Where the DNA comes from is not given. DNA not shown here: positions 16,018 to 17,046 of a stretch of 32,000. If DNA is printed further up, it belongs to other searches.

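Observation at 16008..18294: Orphan MtrD paralogue in an operon with a DUF1646-like transporter, micro-ORFs and a zinc-ribbon peptide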

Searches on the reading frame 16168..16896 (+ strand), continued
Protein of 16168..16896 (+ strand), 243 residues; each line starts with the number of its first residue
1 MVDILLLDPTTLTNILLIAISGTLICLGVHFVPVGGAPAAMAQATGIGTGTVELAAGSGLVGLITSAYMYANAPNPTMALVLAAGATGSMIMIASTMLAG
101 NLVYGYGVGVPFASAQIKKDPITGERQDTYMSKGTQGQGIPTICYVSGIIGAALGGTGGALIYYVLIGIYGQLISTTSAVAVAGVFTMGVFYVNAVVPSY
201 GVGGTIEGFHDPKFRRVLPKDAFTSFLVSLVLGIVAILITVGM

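Call 71: find_related_loci(query=L041:7099-8001:+, collection=metagenome_contigs, flank=3000)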
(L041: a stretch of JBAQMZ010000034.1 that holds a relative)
Query L041:7099-8001:+ (300 aa) in metagenome_contigs; peptide patterns used: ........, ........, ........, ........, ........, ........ (x = any residue, [..] = any of these).
600 stretches matched a pattern (row limit reached: there are more); 483 encode a relative of the query (tblastn E <= 1e-3); the best 80 are kept; 80 distinct loci.
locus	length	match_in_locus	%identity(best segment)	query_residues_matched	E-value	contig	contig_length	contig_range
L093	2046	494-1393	94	1-300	0e+0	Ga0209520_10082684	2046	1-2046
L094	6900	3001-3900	88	1-300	0e+0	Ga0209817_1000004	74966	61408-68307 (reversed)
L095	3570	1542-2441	92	1-300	0e+0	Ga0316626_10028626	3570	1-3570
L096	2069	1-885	90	4-298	0e+0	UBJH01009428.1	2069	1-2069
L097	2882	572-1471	90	1-300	0e+0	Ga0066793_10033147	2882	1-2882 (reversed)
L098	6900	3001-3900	90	1-300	1e-176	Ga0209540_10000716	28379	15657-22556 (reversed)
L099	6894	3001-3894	92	1-298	3e-175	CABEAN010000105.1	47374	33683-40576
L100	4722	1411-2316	83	1-300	4e-179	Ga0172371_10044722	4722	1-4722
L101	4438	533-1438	82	1-300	2e-176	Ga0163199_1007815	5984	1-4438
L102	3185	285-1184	91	1-300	0e+0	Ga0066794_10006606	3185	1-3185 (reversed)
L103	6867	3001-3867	86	1-289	9e-173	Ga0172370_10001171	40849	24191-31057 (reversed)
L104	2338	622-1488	86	1-289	0e+0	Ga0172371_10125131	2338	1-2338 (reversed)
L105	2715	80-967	85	1-296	0e+0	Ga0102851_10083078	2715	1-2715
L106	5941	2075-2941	89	1-289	2e-170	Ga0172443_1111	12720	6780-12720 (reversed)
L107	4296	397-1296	86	1-300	9e-170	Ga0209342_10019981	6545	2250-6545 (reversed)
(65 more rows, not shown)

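Call 73: find_encoding_contigs(protein=P0067, flank=10000, max_places=3)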
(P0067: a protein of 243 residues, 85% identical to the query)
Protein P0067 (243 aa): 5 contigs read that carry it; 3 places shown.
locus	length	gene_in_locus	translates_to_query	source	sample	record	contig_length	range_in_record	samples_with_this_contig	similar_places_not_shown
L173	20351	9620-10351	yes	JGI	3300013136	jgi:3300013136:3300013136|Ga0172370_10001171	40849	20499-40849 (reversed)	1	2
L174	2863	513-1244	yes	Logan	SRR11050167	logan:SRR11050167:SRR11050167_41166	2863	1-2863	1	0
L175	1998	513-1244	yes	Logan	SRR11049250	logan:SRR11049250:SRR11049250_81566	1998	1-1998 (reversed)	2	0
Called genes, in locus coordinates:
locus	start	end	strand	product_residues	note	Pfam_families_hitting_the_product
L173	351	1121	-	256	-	-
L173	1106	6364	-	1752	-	PF13620:CarboxypepD_reg (weak), PF17210:SdrD_B (faint), PF22904:NOMO1-like_2nd (faint), PF13620:CarboxypepD_reg, PF13715:CarbopepD_reg_2 (weak), PF13620:CarboxypepD_reg, PF07752:S-layer, PF02368:Big_2 (weak), +4 more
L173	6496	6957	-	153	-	-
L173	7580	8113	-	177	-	PF01381:HTH_3 (weak)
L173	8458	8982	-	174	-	-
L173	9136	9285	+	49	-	-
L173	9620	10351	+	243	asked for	PF04207:MtrD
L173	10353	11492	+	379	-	PF07854:DUF1646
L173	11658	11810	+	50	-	-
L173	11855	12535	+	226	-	PF07758:DUF1614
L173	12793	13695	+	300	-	PF04206:MtrE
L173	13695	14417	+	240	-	PF04207:MtrD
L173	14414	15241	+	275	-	PF04211:MtrC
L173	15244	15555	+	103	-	PF05440:MtrB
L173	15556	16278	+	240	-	PF04208:MtrA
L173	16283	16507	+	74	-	PF09472:MtrF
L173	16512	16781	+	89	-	PF04210:MtrG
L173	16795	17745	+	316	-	PF02007:MtrH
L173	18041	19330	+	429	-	PF13173:AAA_14, PF13635:DUF4143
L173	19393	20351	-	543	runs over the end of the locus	PF12801:Fer4_5 (weak)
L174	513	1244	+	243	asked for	PF04207:MtrD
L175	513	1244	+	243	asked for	PF04207:MtrD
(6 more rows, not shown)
